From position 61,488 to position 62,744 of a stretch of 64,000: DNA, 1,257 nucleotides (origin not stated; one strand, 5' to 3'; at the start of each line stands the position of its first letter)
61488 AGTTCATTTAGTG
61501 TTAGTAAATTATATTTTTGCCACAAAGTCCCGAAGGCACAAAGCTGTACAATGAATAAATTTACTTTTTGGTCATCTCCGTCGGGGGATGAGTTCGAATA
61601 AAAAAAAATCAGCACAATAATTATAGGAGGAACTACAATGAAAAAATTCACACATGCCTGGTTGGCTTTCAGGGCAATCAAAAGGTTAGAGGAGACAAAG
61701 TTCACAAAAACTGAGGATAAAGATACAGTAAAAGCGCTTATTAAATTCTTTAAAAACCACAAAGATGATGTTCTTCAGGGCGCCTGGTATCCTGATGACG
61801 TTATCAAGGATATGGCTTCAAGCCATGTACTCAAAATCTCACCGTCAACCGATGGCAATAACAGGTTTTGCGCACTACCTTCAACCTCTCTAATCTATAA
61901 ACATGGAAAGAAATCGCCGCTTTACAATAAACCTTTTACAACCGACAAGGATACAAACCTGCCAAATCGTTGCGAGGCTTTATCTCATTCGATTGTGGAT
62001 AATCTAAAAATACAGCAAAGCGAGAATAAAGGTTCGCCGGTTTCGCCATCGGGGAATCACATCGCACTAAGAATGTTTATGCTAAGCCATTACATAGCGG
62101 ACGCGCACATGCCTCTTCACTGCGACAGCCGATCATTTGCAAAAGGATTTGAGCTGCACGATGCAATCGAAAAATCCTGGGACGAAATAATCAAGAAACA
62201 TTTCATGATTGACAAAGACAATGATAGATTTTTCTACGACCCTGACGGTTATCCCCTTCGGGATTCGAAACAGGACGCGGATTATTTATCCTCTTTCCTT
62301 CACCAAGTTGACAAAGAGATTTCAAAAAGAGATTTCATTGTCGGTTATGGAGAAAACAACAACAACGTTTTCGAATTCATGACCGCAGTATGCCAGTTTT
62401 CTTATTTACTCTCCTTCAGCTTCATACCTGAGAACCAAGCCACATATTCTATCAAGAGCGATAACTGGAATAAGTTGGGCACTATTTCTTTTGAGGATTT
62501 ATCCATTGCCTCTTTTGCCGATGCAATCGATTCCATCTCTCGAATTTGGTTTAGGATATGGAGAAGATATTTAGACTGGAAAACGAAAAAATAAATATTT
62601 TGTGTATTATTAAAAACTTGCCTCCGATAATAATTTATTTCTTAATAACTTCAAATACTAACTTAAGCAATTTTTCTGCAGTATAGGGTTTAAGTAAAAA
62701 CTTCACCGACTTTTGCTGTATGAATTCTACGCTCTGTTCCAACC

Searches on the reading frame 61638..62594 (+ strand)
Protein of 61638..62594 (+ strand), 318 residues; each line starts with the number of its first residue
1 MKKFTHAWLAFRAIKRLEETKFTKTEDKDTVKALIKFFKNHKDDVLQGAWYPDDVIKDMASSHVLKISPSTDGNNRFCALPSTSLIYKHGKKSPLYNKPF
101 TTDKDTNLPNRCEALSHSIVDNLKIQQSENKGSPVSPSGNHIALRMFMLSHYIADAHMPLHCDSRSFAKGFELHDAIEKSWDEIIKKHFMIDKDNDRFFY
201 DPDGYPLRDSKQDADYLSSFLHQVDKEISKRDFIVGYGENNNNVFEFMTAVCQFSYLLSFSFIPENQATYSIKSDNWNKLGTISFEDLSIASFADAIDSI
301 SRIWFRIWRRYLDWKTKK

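Call 71: search_protein_families(library=ncbifam, proteins=[window:61638-62591:+], max_evalue=0.00001)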
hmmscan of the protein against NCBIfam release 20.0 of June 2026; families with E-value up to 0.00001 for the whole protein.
window:61638-62591:+ (318 aa): 0 families

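Call 76: find_encoding_contigs(protein=window:61638-62594:+, flank=10000, max_places=1)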
Protein window:61638-62594:+ (318 aa): 4 contigs read that carry it; 1 place shown.
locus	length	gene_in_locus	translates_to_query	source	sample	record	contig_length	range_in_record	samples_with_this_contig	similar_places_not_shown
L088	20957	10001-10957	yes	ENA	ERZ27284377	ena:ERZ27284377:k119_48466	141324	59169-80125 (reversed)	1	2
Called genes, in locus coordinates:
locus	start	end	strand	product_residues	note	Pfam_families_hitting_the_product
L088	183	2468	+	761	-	PF14522:Cytochrome_C7 (faint), PF22113:Mtrc-MtrF_II-IV_dom (faint), PF18962:Por_Secre_tail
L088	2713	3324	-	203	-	PF01810:LysE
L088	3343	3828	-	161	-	PF13248:Zn_ribbon_3 (faint), PF13240:Zn_Ribbon_1 (weak)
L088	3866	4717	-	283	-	PF02678:Pirin, PF05726:Pirin_C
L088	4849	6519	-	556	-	PF00005:ABC_tran, PF02463:SMC_N (faint), PF13401:AAA_22 (faint), PF01926:MMR_HSR1 (faint), PF13304:AAA_21 (faint), PF12848:ABC_tran_Xtn, PF00005:ABC_tran, PF13476:AAA_23 (weak)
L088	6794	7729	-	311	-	PF07920:DUF1684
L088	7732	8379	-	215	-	-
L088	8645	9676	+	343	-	PF13385:Laminin_G_3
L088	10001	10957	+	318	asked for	-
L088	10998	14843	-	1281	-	PF00989:PAS, PF13426:PAS_9, PF08448:PAS_4, PF13426:PAS_9, PF01590:GAF, PF13185:GAF_2, PF00989:PAS, PF08448:PAS_4, +9 more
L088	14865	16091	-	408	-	PF00989:PAS, PF13188:PAS_8 (weak), PF08448:PAS_4, PF13426:PAS_9, PF08447:PAS_3, PF13426:PAS_9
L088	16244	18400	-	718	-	PF00989:PAS, PF08448:PAS_4 (weak), PF13426:PAS_9, PF08447:PAS_3, PF01590:GAF, PF13185:GAF_2 (weak), PF08447:PAS_3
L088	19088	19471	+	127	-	-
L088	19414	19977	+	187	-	PF07853:DUF1648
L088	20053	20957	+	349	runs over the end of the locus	PF05496:RuvB_N, PF06068:TIP49 (faint), PF00004:AAA, PF07728:AAA_5, PF17864:AAA_lid_4, PF05491:WHD_RuvB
